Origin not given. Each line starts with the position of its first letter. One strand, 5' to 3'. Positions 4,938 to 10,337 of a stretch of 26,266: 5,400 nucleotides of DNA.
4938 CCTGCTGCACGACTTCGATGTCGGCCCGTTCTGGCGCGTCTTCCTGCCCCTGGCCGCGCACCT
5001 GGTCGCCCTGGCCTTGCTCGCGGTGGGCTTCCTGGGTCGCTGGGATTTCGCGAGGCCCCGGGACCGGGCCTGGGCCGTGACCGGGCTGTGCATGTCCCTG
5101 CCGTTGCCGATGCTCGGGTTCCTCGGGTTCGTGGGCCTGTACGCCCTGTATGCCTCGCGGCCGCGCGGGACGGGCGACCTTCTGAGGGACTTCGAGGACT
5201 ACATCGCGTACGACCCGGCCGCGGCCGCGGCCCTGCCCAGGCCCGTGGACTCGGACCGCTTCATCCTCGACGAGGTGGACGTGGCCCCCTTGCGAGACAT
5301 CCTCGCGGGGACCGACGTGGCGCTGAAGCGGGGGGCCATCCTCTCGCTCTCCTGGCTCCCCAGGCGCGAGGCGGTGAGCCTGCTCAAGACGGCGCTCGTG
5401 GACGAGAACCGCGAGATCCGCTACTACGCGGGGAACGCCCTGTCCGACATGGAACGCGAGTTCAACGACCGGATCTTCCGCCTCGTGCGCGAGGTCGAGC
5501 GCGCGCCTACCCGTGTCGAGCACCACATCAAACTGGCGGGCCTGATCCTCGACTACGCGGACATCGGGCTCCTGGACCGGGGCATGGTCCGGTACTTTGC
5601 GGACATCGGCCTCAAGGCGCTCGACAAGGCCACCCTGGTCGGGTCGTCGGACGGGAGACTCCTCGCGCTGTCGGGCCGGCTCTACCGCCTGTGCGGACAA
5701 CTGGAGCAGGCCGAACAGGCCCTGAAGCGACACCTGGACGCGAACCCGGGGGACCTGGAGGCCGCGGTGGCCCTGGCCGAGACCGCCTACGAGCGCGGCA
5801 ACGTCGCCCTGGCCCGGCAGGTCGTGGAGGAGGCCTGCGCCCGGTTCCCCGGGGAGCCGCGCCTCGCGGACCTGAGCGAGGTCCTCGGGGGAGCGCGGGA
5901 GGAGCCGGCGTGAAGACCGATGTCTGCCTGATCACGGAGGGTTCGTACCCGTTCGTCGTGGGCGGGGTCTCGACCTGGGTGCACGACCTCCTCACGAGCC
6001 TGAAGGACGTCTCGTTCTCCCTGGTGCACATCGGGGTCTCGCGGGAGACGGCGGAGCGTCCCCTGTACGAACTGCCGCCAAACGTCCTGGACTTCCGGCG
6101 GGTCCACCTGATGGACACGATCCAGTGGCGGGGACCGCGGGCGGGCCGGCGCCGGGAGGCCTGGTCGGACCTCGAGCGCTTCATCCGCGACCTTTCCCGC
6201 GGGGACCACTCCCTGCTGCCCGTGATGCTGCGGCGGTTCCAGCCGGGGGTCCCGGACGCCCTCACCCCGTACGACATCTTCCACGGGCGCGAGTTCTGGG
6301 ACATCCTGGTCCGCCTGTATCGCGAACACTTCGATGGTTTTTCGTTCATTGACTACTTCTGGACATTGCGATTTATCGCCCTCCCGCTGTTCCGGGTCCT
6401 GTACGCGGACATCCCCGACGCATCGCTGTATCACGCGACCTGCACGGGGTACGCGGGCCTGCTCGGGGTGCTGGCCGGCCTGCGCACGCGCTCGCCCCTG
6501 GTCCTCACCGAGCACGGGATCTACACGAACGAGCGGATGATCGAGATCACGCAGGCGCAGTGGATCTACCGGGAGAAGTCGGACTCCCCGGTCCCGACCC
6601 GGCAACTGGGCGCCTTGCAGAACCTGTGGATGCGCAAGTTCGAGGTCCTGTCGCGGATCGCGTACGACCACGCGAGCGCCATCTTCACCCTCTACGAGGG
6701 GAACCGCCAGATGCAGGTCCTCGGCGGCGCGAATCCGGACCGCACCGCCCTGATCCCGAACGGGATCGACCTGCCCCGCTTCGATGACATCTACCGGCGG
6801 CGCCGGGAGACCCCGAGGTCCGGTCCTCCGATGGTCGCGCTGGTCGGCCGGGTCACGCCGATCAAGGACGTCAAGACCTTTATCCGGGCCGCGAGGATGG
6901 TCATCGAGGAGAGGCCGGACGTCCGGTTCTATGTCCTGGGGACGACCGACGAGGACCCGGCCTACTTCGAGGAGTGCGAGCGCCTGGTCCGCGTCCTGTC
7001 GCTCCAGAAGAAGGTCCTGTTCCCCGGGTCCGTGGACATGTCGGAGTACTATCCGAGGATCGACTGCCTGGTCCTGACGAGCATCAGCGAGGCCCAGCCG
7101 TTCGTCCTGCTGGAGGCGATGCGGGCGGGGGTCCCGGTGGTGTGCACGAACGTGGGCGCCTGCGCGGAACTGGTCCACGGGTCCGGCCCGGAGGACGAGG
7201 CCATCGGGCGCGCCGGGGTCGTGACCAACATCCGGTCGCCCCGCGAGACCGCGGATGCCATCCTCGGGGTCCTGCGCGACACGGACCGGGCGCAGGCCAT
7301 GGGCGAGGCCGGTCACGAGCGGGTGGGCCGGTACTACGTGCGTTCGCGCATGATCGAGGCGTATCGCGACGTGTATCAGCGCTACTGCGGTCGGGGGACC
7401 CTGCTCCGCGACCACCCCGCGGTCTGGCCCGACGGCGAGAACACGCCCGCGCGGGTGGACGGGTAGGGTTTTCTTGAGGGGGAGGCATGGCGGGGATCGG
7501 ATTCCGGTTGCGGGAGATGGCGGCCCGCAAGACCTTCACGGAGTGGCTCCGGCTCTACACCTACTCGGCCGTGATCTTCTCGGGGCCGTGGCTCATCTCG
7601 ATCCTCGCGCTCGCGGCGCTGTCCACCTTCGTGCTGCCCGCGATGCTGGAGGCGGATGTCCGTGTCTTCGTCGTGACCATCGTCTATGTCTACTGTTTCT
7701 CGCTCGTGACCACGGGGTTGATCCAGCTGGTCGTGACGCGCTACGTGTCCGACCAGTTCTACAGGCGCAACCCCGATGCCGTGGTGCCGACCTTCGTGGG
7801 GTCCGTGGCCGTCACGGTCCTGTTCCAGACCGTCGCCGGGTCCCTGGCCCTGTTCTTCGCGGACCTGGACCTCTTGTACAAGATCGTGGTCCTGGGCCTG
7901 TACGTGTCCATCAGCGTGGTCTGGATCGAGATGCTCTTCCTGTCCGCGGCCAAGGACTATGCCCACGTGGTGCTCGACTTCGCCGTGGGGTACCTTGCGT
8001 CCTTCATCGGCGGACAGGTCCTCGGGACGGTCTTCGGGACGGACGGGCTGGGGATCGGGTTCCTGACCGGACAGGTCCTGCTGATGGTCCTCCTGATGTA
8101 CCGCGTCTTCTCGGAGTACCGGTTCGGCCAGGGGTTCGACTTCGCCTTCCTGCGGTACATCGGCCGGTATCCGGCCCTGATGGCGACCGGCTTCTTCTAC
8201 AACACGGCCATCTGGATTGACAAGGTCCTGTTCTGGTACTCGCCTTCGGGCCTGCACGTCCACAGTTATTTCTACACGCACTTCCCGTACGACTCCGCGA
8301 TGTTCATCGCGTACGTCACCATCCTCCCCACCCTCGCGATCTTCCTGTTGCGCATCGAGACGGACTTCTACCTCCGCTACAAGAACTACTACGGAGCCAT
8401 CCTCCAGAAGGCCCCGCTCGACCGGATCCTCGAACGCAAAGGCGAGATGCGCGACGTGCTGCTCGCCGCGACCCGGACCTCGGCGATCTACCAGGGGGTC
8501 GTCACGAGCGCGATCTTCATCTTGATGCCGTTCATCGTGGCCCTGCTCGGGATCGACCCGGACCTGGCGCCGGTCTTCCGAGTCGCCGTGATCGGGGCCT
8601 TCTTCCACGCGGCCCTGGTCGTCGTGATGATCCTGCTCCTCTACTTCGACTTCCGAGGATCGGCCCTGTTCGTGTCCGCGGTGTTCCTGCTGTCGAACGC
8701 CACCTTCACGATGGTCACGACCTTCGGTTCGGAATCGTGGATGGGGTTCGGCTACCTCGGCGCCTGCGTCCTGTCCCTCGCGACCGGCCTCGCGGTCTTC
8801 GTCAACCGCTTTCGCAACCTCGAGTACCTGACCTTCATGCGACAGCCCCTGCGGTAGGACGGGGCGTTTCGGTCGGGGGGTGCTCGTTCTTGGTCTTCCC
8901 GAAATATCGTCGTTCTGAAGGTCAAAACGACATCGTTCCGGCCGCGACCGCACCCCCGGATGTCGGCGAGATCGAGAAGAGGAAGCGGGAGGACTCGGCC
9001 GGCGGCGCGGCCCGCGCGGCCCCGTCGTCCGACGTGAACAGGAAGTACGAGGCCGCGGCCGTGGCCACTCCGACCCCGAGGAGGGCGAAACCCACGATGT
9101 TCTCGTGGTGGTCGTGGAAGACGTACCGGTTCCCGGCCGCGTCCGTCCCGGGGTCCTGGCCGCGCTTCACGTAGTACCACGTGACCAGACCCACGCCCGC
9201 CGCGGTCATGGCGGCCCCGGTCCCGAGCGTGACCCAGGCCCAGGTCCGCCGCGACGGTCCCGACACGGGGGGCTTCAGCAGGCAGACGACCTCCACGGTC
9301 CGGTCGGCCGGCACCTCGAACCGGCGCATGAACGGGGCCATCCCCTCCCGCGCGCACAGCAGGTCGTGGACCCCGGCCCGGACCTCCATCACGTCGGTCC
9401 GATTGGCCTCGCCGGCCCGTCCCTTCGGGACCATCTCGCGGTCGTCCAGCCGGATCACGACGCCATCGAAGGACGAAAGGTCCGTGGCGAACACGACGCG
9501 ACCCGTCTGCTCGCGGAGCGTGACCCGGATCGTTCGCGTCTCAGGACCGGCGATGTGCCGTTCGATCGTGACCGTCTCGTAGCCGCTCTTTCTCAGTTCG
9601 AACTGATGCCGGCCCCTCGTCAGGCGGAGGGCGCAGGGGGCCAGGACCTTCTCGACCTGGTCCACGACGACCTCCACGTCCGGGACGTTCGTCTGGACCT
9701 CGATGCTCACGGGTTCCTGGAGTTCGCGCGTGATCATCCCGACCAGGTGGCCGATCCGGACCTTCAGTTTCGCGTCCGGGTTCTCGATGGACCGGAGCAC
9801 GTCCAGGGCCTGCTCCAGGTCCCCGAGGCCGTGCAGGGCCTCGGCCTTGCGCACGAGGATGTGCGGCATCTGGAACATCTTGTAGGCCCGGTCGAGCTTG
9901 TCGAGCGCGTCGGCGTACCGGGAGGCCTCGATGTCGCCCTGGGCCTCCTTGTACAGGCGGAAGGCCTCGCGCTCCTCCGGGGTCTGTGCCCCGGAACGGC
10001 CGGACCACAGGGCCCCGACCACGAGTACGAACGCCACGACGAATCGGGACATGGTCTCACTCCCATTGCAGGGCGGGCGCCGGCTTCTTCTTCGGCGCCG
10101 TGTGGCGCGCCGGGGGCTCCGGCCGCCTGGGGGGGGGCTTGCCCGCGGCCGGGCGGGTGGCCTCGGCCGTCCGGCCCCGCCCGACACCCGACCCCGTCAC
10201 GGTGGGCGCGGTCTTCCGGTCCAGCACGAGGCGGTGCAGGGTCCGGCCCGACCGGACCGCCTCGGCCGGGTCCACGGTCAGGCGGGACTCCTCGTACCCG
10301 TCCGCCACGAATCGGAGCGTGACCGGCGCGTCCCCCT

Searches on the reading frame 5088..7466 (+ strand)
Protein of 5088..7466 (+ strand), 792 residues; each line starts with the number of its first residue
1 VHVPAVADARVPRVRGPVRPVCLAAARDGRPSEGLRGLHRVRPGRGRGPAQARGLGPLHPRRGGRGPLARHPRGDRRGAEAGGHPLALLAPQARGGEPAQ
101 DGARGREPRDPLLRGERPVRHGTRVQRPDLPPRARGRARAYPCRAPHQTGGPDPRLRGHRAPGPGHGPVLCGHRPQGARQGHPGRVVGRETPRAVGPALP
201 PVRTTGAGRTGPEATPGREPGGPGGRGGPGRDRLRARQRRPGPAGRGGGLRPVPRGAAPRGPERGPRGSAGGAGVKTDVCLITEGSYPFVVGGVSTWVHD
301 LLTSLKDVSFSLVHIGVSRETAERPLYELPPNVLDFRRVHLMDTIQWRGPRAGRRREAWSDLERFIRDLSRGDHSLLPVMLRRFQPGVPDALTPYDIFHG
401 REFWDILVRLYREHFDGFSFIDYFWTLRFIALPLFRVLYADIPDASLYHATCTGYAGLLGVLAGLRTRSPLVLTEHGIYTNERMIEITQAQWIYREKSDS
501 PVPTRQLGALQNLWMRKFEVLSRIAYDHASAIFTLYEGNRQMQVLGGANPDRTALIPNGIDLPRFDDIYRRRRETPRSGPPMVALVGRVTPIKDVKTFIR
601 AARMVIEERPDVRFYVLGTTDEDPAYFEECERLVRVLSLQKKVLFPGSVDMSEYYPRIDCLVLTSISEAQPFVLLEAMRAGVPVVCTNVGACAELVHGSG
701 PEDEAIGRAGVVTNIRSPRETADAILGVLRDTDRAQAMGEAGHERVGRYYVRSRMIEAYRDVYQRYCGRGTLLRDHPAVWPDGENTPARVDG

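Call 5: search_protein_families(library=pfam, proteins=[window:5088-7466:+], max_evalue=0.01)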
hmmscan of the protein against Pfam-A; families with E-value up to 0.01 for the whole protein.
window:5088-7466:+ (792 aa): 5 families
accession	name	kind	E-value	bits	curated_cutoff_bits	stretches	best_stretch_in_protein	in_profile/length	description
PF11997.14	DUF3492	-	8.5e-78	262.2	23.3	1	277-551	1-268/268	Domain of unknown function (DUF3492)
PF13692.12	Glyco_trans_1_4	-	3.8e-27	95.7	27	1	581-731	2-142/142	Glycosyl transferases group 1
PF00534.26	Glycos_transf_1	-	1.6e-25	90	26.4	1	572-744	7-171/172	Glycosyl transferases group 1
PF20706.3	GT4-conflict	-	1.5e-09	37.8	26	1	564-741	180-367/385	Family 4 Glycosyltransferase in conflict systems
PF13439.12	Glyco_transf_4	-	6.9e-06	26.6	28.5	1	442-562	71-168/170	Glycosyltransferase Family 4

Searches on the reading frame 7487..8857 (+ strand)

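Call 5: search_protein_families(library=pfam, proteins=[window:7487-8857:+], max_evalue=0.01)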
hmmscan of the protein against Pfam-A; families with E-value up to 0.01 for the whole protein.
window:7487-8857:+ (456 aa): 1 family
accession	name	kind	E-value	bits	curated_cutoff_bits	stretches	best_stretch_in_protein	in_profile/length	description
PF16933.10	PelG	-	5.2e-129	431.5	29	1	1-450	1-452/452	Putative exopolysaccharide Exporter (EPS-E)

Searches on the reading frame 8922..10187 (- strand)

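Call 13: search_protein_families(library=pfam, proteins=[window:8922-10187:-], max_evalue=0.01)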
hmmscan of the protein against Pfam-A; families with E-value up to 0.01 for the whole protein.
window:8922-10187:- (421 aa): 4 families
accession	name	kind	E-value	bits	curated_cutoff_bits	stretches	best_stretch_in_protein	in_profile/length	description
PF08308.17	PEGA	-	2.3e-07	31.1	20.8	1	161-226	3-69/71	PEGA domain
PF13432.12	TPR_16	-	3.5e-05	24.6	32.7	1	79-134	1-57/65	Tetratricopeptide repeat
PF14559.12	TPR_19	-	0.00035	21.3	25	1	86-139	2-56/68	Tetratricopeptide repeat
PF07721.20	TPR_4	-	0.0022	18.9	27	1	111-132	4-25/26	Tetratricopeptide repeat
